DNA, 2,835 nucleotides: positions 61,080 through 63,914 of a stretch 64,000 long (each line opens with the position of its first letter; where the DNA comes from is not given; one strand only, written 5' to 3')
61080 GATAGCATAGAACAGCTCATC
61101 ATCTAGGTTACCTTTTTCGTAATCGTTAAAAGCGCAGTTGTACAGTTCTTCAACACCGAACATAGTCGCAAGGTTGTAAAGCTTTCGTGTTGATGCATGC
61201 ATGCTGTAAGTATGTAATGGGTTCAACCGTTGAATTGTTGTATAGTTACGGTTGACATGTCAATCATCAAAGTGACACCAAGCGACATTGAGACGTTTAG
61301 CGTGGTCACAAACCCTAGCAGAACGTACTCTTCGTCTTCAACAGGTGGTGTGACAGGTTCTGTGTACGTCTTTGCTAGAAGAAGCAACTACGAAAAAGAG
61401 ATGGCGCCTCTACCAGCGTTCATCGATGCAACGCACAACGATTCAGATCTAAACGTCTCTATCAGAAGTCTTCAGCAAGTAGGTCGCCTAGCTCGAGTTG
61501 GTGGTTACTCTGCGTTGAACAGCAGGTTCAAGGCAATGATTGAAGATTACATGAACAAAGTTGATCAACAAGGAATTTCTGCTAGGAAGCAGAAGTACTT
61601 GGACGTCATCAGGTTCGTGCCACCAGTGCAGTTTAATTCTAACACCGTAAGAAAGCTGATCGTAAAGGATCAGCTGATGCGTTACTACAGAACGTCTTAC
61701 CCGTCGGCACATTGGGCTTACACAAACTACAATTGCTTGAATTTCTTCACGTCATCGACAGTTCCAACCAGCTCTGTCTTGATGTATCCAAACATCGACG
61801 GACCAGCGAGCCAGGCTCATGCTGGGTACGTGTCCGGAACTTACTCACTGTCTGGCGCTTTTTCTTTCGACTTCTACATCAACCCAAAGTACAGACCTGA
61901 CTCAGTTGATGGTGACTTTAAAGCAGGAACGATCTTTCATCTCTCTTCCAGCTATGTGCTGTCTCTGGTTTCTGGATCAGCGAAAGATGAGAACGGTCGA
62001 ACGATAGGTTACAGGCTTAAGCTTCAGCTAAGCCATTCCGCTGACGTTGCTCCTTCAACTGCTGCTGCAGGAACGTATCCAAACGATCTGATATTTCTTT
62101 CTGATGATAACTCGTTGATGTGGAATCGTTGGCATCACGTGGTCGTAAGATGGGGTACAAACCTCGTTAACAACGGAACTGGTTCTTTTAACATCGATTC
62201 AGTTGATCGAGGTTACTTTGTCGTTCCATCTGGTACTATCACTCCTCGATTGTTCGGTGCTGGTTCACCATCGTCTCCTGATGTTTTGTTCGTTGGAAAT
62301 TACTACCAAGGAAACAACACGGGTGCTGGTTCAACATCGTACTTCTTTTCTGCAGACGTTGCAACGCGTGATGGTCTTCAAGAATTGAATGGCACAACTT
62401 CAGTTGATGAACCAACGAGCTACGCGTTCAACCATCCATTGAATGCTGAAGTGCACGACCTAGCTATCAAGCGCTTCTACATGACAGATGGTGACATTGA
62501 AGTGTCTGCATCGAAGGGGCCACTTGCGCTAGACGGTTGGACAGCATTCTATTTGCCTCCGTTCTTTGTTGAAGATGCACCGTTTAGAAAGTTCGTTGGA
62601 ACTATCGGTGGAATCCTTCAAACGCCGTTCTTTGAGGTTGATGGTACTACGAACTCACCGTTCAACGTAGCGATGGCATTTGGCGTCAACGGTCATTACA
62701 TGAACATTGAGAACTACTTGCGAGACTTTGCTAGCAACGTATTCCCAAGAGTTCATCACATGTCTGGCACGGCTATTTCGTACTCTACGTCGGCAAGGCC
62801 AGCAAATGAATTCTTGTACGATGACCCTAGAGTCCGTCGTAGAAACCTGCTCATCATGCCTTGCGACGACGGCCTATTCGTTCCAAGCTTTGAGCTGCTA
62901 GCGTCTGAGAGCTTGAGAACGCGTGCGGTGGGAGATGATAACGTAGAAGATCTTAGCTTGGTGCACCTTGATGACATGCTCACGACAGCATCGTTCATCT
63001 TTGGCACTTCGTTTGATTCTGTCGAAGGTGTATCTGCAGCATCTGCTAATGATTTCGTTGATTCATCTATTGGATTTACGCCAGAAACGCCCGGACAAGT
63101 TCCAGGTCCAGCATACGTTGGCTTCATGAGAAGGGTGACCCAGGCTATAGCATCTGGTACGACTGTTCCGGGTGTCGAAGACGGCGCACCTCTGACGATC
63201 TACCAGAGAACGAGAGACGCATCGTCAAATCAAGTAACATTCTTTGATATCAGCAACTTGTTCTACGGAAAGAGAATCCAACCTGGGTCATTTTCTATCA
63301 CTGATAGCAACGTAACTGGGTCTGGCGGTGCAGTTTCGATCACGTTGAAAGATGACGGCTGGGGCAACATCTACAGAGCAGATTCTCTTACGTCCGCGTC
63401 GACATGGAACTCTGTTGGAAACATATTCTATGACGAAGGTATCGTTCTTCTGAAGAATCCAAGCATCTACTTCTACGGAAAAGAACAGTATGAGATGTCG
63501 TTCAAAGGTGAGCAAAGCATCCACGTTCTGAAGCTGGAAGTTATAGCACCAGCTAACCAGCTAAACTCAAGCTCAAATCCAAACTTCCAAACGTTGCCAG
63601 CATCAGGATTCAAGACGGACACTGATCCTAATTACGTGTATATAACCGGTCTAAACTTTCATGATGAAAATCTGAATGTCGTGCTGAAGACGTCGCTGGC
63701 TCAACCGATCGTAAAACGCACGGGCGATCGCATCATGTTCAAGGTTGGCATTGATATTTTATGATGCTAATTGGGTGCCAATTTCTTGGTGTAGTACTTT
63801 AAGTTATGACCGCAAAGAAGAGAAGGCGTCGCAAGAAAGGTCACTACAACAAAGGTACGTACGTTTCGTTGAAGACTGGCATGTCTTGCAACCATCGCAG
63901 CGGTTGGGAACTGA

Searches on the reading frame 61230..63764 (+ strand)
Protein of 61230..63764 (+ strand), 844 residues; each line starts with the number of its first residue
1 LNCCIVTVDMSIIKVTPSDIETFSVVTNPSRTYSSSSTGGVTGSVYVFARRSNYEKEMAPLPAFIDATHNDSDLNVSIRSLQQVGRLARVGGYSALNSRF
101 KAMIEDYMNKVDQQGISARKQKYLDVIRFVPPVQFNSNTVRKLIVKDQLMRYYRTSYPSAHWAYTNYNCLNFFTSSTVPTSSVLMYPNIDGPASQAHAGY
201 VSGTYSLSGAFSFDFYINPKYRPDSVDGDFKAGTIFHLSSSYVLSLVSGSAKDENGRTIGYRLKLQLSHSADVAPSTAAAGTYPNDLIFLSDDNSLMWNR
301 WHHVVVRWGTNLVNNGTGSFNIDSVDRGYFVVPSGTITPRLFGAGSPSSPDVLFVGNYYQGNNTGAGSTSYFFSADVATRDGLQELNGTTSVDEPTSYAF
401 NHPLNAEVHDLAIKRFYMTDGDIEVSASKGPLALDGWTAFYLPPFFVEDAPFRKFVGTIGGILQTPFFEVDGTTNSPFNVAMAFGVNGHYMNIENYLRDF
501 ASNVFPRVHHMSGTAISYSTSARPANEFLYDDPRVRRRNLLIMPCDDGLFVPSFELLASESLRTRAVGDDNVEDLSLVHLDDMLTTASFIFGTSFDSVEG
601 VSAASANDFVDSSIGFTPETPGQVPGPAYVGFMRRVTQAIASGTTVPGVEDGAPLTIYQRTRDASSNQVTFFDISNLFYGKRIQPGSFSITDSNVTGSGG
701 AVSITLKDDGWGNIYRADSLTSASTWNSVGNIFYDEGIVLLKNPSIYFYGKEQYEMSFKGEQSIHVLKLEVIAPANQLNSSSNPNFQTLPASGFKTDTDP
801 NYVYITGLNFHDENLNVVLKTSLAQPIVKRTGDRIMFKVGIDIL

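Call 56: search_protein_families(library=pfam, proteins=[window:61230-63764:+], max_evalue=0.05)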
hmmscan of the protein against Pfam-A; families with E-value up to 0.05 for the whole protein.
window:61230-63764:+ (844 aa): 1 family
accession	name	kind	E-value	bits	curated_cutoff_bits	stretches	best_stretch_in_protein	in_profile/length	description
PF11965.13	DUF3479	-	0.0035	18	27.4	1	54-132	66-143/159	Domain of unknown function (DUF3479)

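Call 76: search_protein_families(library=phrogs, proteins=[window:61230-63764:+], max_evalue=0.001)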
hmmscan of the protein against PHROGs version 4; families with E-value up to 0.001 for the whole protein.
window:61230-63764:+ (844 aa): 0 families
